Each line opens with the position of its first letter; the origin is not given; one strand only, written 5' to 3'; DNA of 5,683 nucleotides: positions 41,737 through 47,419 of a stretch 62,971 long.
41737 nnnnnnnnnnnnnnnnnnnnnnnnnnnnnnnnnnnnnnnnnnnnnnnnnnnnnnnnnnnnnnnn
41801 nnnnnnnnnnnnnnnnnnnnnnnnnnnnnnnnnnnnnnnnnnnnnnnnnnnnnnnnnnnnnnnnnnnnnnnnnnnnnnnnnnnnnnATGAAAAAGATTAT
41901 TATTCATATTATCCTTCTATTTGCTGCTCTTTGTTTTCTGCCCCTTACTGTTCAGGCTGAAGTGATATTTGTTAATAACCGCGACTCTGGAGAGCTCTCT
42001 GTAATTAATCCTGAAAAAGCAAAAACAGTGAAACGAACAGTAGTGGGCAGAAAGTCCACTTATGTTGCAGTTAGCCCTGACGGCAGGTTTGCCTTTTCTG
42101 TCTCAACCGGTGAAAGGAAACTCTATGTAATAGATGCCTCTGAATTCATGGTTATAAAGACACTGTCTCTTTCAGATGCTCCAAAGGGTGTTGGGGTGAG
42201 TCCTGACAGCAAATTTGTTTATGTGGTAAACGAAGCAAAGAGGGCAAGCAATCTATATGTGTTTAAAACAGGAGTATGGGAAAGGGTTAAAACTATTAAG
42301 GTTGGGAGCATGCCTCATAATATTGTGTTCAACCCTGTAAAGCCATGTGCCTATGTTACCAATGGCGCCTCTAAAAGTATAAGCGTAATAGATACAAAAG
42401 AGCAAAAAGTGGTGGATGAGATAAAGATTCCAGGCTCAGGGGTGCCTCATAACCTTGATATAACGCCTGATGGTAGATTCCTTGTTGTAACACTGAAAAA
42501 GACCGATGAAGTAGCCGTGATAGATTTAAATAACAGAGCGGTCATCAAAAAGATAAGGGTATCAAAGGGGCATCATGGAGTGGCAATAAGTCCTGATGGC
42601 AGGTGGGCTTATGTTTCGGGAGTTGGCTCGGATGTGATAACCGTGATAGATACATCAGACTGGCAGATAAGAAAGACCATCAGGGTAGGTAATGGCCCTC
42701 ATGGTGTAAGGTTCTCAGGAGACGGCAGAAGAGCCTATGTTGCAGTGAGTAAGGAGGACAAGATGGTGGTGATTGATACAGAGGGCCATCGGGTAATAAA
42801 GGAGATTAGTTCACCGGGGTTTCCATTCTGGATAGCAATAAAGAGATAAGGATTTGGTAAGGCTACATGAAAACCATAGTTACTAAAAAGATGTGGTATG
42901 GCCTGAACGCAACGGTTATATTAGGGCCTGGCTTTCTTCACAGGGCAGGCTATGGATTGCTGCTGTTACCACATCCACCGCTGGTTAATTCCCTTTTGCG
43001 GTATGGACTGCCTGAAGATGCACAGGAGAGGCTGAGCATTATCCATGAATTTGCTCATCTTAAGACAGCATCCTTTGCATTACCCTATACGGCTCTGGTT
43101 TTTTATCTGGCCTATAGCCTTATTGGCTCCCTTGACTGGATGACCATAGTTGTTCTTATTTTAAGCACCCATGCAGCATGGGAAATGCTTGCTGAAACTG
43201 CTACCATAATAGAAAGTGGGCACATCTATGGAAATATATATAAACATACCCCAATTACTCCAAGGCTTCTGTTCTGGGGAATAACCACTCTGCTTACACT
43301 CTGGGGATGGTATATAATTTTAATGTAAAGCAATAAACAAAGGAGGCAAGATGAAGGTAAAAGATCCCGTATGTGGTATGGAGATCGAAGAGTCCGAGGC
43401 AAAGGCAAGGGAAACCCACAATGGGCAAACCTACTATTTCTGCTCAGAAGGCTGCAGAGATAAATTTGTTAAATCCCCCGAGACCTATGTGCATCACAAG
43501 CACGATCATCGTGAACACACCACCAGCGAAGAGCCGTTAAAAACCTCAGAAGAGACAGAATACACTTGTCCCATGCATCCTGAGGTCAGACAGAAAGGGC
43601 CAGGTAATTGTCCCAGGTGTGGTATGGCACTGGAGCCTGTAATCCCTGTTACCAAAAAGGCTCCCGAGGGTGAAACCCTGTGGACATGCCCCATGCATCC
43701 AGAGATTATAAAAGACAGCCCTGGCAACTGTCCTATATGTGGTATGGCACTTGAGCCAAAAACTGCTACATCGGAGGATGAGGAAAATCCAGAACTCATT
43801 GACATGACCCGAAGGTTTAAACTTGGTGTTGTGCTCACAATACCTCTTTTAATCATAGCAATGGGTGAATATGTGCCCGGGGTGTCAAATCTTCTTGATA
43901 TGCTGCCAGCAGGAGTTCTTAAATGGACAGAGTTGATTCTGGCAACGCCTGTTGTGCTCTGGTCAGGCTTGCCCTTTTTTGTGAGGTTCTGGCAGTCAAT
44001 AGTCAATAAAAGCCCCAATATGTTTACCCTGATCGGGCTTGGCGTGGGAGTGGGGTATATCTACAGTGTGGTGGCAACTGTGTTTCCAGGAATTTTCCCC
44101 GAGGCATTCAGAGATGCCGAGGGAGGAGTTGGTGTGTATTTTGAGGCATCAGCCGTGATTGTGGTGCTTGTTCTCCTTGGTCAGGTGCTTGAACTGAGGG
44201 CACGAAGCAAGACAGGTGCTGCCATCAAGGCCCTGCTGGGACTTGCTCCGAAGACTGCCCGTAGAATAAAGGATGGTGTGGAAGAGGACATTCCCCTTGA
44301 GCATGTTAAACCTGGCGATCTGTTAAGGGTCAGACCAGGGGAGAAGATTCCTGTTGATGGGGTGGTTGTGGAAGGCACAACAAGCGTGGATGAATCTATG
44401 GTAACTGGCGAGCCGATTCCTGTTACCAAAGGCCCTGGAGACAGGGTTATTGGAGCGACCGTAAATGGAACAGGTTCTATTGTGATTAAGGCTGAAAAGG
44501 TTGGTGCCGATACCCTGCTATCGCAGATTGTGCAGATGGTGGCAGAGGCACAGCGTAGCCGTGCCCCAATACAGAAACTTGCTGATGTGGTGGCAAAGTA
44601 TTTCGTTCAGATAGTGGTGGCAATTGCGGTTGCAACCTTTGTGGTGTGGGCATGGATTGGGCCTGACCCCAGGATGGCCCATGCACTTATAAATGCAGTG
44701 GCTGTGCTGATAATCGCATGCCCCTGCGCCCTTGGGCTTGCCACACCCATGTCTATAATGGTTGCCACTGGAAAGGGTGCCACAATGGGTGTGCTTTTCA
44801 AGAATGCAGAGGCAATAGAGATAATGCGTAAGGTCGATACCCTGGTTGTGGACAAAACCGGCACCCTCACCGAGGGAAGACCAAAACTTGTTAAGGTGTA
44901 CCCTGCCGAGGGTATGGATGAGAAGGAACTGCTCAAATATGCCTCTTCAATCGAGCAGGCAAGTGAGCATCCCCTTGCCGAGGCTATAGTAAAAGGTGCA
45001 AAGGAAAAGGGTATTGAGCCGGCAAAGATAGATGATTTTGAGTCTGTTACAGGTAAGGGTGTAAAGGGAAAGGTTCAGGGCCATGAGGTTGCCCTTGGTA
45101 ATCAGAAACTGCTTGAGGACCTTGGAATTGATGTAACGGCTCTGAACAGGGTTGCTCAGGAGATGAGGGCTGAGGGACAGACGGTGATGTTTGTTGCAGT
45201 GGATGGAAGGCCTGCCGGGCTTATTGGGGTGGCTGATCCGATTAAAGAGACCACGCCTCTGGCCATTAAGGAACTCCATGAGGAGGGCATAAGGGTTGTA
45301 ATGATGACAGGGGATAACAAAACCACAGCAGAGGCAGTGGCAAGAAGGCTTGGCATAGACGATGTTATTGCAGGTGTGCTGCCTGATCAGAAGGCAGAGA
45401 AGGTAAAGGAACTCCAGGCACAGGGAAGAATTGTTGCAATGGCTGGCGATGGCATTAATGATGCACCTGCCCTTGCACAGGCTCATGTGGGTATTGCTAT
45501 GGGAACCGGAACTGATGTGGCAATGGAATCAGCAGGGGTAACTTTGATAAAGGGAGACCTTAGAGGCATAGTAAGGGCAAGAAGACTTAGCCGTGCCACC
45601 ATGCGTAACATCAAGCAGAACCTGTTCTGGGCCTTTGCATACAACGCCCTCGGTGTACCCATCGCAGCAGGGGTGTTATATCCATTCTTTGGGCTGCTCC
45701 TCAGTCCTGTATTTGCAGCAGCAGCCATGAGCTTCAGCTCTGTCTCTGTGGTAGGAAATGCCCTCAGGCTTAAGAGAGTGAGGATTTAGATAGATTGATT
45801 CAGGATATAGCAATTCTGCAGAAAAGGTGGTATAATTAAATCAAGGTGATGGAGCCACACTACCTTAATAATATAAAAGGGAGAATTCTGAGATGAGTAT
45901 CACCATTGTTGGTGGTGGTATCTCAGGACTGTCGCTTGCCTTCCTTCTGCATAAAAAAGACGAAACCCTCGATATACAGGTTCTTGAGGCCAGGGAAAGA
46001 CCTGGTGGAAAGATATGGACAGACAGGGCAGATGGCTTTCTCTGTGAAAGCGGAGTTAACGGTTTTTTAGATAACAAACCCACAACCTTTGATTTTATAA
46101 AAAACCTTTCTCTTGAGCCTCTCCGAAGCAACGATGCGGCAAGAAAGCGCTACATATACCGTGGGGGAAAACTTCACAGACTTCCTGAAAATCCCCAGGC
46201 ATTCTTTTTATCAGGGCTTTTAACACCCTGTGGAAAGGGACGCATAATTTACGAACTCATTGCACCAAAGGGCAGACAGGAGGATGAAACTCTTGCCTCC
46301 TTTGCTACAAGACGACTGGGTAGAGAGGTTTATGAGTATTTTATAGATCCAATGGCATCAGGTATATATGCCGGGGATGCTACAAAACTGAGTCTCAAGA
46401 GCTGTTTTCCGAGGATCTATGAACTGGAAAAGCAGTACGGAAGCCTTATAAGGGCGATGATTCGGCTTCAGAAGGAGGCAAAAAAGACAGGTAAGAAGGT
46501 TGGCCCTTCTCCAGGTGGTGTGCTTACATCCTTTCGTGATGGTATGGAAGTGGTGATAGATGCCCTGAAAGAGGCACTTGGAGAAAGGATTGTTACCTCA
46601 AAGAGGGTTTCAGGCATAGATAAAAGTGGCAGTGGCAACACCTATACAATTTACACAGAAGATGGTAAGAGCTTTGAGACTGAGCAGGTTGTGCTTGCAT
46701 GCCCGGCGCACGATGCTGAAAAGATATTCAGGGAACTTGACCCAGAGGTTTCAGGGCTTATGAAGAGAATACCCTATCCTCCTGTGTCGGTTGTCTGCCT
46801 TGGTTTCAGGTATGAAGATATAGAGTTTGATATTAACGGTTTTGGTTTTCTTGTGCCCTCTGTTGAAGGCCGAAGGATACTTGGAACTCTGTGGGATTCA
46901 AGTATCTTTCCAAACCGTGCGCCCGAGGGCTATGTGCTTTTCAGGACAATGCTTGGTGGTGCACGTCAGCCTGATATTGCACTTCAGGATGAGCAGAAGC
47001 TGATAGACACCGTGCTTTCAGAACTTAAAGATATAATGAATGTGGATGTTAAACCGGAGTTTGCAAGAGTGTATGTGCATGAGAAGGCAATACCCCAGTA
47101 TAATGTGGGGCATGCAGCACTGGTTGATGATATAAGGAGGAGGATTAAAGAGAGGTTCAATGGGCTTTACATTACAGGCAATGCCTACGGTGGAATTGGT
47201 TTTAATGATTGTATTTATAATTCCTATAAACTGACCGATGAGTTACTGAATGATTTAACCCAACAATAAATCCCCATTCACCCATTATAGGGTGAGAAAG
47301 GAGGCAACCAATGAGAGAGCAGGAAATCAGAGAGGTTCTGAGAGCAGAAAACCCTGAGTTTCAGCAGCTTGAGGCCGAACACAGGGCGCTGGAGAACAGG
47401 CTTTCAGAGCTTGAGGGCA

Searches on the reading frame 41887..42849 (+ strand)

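Call 68: search_protein_families(library=pfam, max_evalue=0.001, proteins=[window:41887-42849:+])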
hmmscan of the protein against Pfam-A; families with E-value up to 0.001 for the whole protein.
window:41887-42849:+ (320 aa): 16 families
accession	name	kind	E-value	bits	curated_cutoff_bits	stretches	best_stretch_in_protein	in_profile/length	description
PF21783.3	YNCE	-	6.8e-21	75.4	27.1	1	106-232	207-331/339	YNCE-like beta-propeller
PF25174.1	Beta-prop_THOC3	-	3.9e-17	62.6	305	2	145-295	51-196/272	THOC3 beta-propeller domain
PF02239.22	Cytochrom_D1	-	7.5e-16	58.1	25.5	2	199-310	7-118/368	Cytochrome D1 heme domain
PF10282.15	Lactonase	-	4.1e-14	53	21.7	1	92-300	32-264/344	Lactonase, 7-bladed beta-propeller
PF23414.1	Beta-prop_EML_2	-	1.5e-11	44.6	90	1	192-296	6-107/266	Echinoderm microtubule-associated protein second beta-propeller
PF16819.11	DUF5074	-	2.6e-09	37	27.2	0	23-97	152-225/353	Domain of unknown function (DUF5074)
PF08450.18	SGL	-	1e-07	32.3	26.3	0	193-310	94-223/246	SMP-30/Gluconolactonase/LRE-like region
PF25168.1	Beta-prop_WDR36-Utp21_2nd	-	2.4e-06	27.6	84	1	156-291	172-302/335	WDR36/Utp21 second beta-propeller domain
PF07676.18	PD40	-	8.1e-06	26.1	20.9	0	58-76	12-33/38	WD40-like Beta Propeller Repeat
PF23393.2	Beta-prop_WDR90_POC16_2nd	-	2e-05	24.3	60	0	32-229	55-264/291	WDR90/POC16, second beta-propeller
PF24780.1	WD40_MABP1-WDR62_1st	-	2.4e-05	24.2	496.3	0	189-277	43-134/328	MABP1/WDR62 first WD40 domain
PF01731.26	Arylesterase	-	7.4e-05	23.3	21.3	0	89-127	46-82/86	Arylesterase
PF00400.38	WD40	-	7.9e-05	23.5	27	0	222-247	3-30/39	WD domain, G-beta repeat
PF24814.1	WD40_Prp19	-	0.00018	21.1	320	1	157-284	151-276/281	Prp19 WD40 domain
PF25460.1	Beta-prop_Aladin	-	0.0005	19.7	171.1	0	51-220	150-294/340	Aladin seven-bladed propeller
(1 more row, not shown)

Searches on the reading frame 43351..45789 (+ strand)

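Call 26: search_protein_families(library=pfam, max_evalue=1e-8, proteins=[window:43351-45789:+])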
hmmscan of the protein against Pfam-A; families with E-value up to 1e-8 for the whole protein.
window:43351-45789:+ (812 aa): 4 families
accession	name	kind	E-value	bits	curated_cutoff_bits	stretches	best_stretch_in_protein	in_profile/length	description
PF00122.25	E1-E2_ATPase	-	4e-60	202.9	28.1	1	298-477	2-179/181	E1-E2 ATPase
PF00702.32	Hydrolase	-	3.7e-36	125.8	26.4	1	495-712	1-191/191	haloacid dehalogenase-like hydrolase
PF19335.5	HMBD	-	5.5e-27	93.8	23.6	2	111-137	2-28/28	Heavy metal binding domain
PF04945.19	YHS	-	4.1e-14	52.7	30.3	1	3-49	1-46/47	YHS domain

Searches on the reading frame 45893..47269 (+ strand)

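Call 26: search_protein_families(library=pfam, max_evalue=1e-8, proteins=[window:45893-47269:+])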
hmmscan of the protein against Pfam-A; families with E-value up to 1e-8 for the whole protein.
window:45893-47269:+ (458 aa): 3 families
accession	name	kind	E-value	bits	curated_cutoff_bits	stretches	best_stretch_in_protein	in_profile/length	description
PF01593.30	Amino_oxidase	-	9.5e-56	190.4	19.8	1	10-441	1-432/443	Flavin containing amine oxidoreductase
PF13450.12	NAD_binding_8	-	1e-13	51.8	21.9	1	5-71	1-67/68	NAD(P)-binding Rossmann-like domain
PF01266.30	DAO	-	7.8e-09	35.9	27.9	0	3-39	2-37/353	FAD dependent oxidoreductase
